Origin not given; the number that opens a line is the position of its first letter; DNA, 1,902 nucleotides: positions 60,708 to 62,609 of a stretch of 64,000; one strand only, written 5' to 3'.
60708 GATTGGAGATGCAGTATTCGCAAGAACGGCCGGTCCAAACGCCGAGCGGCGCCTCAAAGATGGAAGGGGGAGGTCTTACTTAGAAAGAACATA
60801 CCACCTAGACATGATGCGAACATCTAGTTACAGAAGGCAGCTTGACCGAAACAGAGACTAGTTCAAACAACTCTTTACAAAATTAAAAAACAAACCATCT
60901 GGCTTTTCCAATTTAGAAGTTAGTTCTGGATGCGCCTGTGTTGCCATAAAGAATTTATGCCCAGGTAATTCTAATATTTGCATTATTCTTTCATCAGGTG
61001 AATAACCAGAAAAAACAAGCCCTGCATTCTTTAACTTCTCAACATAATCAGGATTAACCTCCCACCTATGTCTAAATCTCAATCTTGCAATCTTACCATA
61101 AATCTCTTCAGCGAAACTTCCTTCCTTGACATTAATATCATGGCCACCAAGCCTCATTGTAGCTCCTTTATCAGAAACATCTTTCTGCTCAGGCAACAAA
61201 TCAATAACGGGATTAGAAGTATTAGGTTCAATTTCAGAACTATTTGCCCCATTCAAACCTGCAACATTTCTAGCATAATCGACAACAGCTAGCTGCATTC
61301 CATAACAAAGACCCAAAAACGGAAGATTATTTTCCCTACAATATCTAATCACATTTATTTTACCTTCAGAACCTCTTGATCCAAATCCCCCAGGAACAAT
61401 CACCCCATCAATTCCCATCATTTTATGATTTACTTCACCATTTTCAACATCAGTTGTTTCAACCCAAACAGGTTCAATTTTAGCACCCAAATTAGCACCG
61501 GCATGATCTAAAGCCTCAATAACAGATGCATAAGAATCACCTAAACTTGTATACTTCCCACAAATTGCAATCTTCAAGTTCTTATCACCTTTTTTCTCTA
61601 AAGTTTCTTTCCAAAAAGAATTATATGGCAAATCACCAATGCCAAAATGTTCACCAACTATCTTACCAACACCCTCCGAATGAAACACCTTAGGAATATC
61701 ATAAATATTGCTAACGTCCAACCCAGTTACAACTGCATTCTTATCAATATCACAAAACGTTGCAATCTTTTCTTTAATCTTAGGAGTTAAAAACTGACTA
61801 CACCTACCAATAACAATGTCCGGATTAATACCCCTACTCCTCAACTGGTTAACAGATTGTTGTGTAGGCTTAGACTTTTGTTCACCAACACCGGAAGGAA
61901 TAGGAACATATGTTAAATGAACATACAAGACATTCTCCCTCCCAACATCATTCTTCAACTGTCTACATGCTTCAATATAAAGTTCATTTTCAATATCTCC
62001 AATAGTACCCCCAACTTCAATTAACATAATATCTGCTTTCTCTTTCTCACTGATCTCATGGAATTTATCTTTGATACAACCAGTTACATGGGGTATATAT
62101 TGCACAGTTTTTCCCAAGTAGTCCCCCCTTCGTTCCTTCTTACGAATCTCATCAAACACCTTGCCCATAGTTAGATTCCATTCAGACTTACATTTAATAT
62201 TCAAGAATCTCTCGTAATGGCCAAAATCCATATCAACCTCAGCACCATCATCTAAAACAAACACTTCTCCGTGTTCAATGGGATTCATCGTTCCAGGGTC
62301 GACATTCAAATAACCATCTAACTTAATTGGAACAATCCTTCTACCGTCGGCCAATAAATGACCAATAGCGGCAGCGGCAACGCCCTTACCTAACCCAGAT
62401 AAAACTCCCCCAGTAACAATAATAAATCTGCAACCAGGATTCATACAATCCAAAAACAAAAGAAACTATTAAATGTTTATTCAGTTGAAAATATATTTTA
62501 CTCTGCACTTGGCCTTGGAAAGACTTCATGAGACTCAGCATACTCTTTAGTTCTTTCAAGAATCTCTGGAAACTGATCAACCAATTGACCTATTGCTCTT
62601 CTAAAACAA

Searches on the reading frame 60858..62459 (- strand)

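Call 9: search_protein_families(library=pfam, proteins=[window:60858-62459:-], max_evalue=0.0001)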
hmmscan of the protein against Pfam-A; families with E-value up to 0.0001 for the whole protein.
window:60858-62459:- (533 aa): 3 families
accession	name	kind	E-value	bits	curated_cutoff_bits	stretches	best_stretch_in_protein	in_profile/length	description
PF06418.20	CTP_synth_N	-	1.4e-107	359.5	26.1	1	11-273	1-264/265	CTP synthase N-terminus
PF00117.34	GATase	-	1.3e-34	120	22.8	1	308-529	4-189/190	Glutamine amidotransferase class-I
PF07722.19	Peptidase_C26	-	5.7e-06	26.7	20.5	1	367-512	94-219/219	Peptidase C26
